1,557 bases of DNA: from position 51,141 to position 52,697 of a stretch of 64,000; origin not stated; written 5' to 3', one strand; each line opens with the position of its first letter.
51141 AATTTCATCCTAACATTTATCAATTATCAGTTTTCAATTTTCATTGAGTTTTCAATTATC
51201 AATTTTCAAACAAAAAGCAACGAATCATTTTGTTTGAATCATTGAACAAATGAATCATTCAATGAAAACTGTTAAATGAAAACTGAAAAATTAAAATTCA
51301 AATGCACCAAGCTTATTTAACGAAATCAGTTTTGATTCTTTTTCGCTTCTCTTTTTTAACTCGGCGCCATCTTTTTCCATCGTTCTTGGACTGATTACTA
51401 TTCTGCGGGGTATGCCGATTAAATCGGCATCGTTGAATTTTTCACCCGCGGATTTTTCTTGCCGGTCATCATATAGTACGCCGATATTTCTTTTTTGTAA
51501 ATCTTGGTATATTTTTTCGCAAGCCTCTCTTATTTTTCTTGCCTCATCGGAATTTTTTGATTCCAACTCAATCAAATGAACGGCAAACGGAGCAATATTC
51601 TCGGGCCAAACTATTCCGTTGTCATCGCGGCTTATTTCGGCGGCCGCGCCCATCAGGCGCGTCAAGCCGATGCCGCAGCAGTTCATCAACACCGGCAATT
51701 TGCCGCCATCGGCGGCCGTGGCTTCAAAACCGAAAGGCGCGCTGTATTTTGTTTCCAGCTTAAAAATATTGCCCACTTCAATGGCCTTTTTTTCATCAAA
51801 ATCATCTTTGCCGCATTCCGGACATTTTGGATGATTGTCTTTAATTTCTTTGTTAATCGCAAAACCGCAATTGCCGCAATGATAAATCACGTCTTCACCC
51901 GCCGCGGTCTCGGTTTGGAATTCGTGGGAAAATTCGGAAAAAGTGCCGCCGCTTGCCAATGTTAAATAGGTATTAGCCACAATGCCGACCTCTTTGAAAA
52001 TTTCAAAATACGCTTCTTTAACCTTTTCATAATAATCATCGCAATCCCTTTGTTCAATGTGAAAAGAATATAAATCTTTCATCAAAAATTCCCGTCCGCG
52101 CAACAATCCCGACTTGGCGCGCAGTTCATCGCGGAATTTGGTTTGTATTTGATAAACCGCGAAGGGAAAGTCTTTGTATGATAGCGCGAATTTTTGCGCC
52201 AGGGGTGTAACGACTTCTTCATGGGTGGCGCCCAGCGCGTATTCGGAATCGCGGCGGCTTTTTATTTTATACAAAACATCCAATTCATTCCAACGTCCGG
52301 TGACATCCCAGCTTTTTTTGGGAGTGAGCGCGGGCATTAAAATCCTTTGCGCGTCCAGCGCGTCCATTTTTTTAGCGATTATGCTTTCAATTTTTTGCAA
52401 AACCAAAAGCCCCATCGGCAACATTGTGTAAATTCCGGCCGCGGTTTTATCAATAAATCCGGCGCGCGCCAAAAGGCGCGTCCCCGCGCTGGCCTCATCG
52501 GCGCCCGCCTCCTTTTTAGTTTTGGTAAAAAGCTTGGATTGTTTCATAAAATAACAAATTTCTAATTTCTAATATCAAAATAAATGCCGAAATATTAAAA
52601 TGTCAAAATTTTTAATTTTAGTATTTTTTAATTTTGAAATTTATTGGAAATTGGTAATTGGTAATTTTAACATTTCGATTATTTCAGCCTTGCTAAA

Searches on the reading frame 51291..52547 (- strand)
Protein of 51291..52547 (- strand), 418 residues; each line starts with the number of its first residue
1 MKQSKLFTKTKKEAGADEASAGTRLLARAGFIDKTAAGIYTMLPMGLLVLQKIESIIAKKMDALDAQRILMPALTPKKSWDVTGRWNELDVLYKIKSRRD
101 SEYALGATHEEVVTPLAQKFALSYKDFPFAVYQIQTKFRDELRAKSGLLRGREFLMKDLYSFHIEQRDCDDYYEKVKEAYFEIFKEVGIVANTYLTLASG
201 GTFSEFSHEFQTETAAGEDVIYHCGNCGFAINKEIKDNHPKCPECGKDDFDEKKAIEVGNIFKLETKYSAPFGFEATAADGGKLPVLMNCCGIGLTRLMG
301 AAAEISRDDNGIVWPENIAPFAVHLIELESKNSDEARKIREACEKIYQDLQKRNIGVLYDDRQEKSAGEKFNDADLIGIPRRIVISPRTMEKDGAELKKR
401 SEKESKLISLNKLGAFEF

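Call 27: find_encoding_contigs(protein=window:51291-52547:-, flank=10000, max_places=3)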
Protein window:51291-52547:- (418 aa): 6 contigs read that carry it; 3 places shown.
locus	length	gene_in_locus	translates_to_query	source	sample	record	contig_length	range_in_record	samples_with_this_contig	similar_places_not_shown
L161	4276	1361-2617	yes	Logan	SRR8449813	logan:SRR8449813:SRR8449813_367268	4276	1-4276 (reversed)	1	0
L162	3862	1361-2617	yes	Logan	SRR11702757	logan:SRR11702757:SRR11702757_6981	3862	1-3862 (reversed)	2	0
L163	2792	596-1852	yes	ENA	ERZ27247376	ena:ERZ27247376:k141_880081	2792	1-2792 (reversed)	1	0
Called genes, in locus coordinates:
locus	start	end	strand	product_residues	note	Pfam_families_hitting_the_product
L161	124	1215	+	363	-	PF02163:Peptidase_M50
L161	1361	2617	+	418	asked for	PF00587:tRNA-synt_2b, PF03129:HGTP_anticodon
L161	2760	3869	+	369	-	PF00022:Actin (faint), PF06723:MreB_Mbl, PF00012:HSP70, PF14450:FtsA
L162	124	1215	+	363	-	PF02163:Peptidase_M50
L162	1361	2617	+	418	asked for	PF00587:tRNA-synt_2b, PF03129:HGTP_anticodon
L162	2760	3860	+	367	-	?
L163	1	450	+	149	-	PF02163:Peptidase_M50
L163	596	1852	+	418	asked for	PF00587:tRNA-synt_2b, PF03129:HGTP_anticodon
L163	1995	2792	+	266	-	?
